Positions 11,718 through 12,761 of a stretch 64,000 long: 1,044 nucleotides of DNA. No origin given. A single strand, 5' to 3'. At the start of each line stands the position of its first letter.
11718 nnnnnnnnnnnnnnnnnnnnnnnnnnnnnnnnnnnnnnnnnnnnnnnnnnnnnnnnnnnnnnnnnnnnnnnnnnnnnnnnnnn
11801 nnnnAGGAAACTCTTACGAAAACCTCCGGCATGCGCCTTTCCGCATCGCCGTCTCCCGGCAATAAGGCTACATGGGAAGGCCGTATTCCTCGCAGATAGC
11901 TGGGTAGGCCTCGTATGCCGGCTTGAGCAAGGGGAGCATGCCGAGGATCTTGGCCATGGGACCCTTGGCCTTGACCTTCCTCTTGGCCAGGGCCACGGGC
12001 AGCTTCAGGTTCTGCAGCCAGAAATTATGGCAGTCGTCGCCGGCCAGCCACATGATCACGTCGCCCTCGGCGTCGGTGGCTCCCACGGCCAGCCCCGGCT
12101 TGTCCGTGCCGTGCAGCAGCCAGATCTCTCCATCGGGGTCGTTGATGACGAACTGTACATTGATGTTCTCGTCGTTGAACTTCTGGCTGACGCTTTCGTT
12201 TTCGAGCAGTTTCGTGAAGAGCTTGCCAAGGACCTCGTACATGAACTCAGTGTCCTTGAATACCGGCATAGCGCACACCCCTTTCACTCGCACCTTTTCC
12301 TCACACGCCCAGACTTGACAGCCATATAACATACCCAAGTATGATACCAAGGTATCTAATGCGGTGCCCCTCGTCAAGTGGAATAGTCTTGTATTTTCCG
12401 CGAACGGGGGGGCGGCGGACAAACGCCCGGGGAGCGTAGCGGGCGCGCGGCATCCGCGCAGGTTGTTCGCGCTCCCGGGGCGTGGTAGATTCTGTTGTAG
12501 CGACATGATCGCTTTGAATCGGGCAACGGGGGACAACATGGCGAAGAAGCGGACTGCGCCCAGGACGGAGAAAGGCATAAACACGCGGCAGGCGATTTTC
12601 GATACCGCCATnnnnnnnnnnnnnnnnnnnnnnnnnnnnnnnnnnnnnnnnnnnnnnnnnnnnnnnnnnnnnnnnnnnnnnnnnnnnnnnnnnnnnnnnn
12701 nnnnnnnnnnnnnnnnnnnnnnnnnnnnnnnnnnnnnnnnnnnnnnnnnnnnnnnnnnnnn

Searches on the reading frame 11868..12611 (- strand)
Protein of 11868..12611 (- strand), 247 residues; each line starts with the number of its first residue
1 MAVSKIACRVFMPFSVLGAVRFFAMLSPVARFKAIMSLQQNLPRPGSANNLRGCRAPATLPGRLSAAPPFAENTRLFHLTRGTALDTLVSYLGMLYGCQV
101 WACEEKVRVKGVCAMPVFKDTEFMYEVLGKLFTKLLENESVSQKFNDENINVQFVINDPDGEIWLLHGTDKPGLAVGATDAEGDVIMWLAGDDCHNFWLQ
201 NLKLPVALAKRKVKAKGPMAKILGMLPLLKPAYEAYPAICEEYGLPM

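Call 5: search_protein_families(library=pfam, proteins=[window:11868-12611:-], max_evalue=0.001)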
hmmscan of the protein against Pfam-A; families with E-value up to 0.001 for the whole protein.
window:11868-12611:- (247 aa): 0 families

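Call 8: search_protein_families(library=pfam, proteins=[window:11868-12611:-], max_evalue=0.01)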
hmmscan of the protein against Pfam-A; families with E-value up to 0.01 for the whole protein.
window:11868-12611:- (247 aa): 1 family
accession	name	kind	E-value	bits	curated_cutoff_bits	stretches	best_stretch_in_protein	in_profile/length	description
PF02036.22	SCP2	-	0.0024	18.6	21.3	1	141-225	12-96/101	SCP-2 sterol transfer family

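Call 17: search_protein_families(library=ncbifam, proteins=[window:11868-12611:-], max_evalue=0.001)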
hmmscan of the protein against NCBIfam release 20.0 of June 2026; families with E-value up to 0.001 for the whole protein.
window:11868-12611:- (247 aa): 0 families
